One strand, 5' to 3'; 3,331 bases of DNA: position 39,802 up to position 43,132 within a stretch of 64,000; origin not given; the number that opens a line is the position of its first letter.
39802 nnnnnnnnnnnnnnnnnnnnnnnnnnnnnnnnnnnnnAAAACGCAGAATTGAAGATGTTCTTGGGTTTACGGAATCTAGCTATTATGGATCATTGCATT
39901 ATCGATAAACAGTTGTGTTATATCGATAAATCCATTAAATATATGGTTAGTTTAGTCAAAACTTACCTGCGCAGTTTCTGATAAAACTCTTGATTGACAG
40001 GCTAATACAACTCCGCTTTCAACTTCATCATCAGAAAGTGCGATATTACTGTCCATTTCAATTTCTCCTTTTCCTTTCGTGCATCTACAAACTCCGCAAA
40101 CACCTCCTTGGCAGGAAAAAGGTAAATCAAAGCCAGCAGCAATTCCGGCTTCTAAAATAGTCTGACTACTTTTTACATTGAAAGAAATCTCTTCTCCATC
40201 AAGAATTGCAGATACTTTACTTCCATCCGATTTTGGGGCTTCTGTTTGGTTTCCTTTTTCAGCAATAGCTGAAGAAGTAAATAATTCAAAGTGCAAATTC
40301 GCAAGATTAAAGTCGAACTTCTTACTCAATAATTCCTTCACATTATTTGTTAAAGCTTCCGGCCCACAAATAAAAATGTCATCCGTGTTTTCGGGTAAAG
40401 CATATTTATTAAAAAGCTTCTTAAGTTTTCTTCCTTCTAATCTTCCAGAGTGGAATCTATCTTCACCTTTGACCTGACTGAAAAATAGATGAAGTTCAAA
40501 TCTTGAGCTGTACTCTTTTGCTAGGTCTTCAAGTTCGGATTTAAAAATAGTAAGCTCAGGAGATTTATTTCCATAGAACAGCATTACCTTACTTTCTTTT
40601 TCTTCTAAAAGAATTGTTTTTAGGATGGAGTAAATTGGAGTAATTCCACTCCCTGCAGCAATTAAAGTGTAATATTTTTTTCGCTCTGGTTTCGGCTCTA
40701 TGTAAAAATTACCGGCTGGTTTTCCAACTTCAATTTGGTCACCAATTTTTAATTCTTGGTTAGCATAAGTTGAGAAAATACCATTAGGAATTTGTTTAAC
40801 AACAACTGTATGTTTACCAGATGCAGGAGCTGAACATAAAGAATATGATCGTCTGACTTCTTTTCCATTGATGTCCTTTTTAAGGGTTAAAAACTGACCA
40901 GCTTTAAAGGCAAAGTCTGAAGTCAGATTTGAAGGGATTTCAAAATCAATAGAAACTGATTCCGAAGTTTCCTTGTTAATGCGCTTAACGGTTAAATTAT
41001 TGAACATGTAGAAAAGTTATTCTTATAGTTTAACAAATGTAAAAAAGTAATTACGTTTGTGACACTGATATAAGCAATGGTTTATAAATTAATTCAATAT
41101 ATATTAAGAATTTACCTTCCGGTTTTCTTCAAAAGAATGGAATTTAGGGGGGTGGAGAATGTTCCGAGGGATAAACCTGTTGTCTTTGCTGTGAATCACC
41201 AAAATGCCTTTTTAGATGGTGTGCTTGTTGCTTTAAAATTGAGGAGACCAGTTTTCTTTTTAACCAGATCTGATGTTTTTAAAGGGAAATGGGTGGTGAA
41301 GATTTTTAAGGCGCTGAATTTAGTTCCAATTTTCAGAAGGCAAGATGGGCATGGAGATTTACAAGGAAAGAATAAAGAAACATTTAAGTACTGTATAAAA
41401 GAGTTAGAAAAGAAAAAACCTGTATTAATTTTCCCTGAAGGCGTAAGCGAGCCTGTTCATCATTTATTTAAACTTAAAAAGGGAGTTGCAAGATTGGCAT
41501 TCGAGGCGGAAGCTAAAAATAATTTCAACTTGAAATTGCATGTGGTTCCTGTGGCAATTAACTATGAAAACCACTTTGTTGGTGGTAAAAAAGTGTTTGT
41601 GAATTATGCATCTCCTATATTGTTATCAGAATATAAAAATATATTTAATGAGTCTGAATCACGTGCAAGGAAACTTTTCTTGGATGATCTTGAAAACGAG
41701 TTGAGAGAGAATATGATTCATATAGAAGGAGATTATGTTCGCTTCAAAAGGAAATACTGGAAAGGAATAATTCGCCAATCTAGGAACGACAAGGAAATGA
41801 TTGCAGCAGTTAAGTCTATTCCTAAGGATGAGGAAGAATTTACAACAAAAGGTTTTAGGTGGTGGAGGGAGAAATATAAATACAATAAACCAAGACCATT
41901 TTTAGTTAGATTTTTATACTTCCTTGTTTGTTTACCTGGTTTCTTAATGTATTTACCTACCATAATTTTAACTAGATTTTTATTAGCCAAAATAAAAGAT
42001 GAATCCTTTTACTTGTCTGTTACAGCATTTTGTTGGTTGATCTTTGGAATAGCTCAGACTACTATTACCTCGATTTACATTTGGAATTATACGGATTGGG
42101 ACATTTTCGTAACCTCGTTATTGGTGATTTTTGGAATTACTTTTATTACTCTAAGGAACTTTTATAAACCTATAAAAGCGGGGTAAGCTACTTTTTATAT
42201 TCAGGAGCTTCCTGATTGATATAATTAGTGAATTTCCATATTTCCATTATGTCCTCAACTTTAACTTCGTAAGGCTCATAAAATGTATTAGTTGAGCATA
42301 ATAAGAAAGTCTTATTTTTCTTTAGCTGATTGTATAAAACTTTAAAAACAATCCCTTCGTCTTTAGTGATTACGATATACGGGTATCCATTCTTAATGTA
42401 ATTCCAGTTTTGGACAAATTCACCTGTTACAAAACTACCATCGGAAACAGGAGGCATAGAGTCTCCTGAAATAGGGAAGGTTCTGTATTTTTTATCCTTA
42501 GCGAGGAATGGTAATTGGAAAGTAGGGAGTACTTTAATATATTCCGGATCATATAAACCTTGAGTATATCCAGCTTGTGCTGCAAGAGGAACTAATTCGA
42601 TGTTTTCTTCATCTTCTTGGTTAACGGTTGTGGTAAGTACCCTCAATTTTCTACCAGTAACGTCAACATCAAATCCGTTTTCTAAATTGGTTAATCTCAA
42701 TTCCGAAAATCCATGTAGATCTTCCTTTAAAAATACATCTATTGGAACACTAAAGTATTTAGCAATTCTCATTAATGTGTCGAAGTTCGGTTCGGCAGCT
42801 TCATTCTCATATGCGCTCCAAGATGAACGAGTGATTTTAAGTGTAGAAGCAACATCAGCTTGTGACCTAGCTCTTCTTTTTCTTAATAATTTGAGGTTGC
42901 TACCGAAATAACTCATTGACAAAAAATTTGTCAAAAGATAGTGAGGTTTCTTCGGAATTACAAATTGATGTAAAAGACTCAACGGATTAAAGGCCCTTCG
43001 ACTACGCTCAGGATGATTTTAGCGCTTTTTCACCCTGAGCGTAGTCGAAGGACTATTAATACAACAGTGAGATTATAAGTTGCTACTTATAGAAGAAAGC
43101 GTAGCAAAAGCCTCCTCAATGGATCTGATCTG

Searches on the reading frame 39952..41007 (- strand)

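Call 3: search_protein_families(library=pfam, proteins=[window:39952-41007:-], max_evalue=0.01)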
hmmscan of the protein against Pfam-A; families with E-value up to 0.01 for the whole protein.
window:39952-41007:- (351 aa): 4 families
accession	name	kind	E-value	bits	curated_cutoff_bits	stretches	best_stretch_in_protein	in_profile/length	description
PF00175.26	NAD_binding_1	-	1.3e-18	68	22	1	115-224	1-108/109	Oxidoreductase NAD-binding domain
PF00111.32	Fer2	-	1.9e-14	53.8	21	1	269-341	3-76/77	2Fe-2S iron-sulfur cluster binding domain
PF00970.30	FAD_binding_6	-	1.5e-12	48.1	21.1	1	12-102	9-99/99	Oxidoreductase FAD-binding domain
PF08030.17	NAD_binding_6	-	7.8e-10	39.5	22.2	1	114-183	5-81/156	Ferric reductase NAD binding domain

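Call 4: search_protein_families(library=ncbifam, proteins=[window:39952-41007:-], max_evalue=0.01)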
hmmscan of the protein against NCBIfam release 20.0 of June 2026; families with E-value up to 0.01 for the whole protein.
window:39952-41007:- (351 aa): 30 families (the best 25 are shown)
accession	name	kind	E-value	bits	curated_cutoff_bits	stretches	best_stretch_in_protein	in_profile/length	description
TIGR02160.1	PA_CoA_Oxy5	hypoth_equivalog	3e-104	348.6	420.8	1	2-351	1-352/352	1,2-phenylacetyl-CoA epoxidase subunit PaaE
NF040810.1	BenC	equivalog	3e-46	158.1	430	2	6-246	108-333/333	benzoate 1,2-dioxygenase electron transfer component BenC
NF058606.1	GlBtMonoRdsGbcB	equivalog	2.6e-45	154.9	500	1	10-344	21-357/362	glycine betaine monooxygenase reductase subunit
NF007964.0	PRK10684.1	equivalog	2.5e-42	145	383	1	3-343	10-328/333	NADH oxidoreductase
NF045803.1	MethMoxFADbindMmoC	equivalog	1.4e-38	132.6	500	2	25-242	131-339/343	aromatic/alkene monooxygenase hydroxylase FAD-binding subunit MmoC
NF008822.0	PRK11872.1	equivalog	1.3e-35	123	402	2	27-247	130-339/341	anthranilate 1,2-dioxygenase electron transfer component AntC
NF009805.0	PRK13289.1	equivalog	1.3e-34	119.8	432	1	6-246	158-395/399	NO-inducible flavohemoprotein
TIGR01941.1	nqrF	equivalog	2.3e-22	79.5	295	2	14-228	171-389/405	NADH:ubiquinone reductase (Na(+)-transporting) subunit F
NF004317.0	PRK05713.1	equivalog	2.7e-21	76.1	338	2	33-167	118-249/312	iron-sulfur-binding ferredoxin reductase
NF005963.0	PRK08051.1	equivalog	3.9e-17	62.3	230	1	28-239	25-226/233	NAD(P)H-flavin reductase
NF008178.0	PRK10926.1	equivalog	1.1e-15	57.6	390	1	7-229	9-227/248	ferredoxin--NADP(+) reductase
NF041393.1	Frdxn_Halo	equivalog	3.6e-15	55.9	150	1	275-348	39-113/128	ferredoxin Fer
NF052252.1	flav_redu_LuxG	exception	9.2e-15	54.4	340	1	29-242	23-228/232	flavin mononucleotide reductase LuxG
NF006220.0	PRK08345.1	subfamily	2.8e-14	53.1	395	1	26-232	35-242/294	cytochrome-c3 hydrogenase subunit gamma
NF040830.1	sulfhyd_ShyC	equivalog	5.7e-12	45.4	600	1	25-230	30-234/288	NAD(P)-dependent hydrogenase/sulfhydrogenase 2 subunit gamma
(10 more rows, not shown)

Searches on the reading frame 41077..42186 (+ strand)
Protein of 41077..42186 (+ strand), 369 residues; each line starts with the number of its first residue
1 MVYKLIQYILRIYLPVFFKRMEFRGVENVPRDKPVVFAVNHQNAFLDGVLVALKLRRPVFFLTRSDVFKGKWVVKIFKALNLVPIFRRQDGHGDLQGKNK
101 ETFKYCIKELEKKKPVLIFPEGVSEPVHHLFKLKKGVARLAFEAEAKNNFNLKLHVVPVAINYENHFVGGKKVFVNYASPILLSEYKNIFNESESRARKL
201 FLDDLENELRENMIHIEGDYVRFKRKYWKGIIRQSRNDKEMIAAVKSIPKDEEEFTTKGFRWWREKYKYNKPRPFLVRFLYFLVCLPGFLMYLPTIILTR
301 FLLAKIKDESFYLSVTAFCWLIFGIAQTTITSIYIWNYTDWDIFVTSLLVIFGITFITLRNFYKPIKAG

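Call 83: search_protein_families(library=ncbifam, proteins=[window:41077-42186:+], max_evalue=0.00001)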
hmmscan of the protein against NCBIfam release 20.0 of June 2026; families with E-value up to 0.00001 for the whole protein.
window:41077-42186:+ (369 aa): 4 families
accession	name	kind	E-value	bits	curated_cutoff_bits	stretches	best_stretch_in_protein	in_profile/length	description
NF006386.0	PRK08633.1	equivalog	4.4e-12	44.6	1221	1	4-144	409-542/1147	acyl-[ACP]--phospholipid O-acyltransferase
NF005291.0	PRK06814.1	equivalog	4e-10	38.2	1349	1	4-147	425-557/1140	acyl-[ACP]--phospholipid O-acyltransferase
TIGR00530.1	AGP_acyltrn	subfamily_domain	8.3e-10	38.5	102.95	1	22-147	5-123/130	1-acylglycerol-3-phosphate O-acyltransferase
NF005959.0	PRK08043.1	equivalog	9.7e-08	30.7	886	1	1-147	1-131/719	bifunctional acyl-ACP--phospholipid O-acyltransferase/long-chain-fatty-acid--ACP ligase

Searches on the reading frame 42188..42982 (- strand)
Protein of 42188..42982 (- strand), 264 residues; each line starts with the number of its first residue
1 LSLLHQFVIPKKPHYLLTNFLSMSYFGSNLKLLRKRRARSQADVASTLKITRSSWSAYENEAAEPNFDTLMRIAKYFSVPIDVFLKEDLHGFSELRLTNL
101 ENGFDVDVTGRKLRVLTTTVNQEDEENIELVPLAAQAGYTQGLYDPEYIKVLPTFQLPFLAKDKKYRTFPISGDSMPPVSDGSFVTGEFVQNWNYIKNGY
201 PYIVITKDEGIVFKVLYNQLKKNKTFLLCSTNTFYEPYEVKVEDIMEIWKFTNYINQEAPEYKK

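Call 83: search_protein_families(library=ncbifam, proteins=[window:42188-42982:-], max_evalue=0.00001)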
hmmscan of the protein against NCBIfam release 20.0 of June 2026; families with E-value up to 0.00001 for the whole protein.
window:42188-42982:- (264 aa): 2 families
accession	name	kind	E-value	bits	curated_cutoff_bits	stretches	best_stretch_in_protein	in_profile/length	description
NF041951.1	phage_RstR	subfamily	1e-12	48.3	80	1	26-88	3-65/108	RstR family transcriptional repressor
NF052239.1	antitox_spr1629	equivalog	2.5e-07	30.2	335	1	25-89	2-66/377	spr1629 family repressor/antitoxin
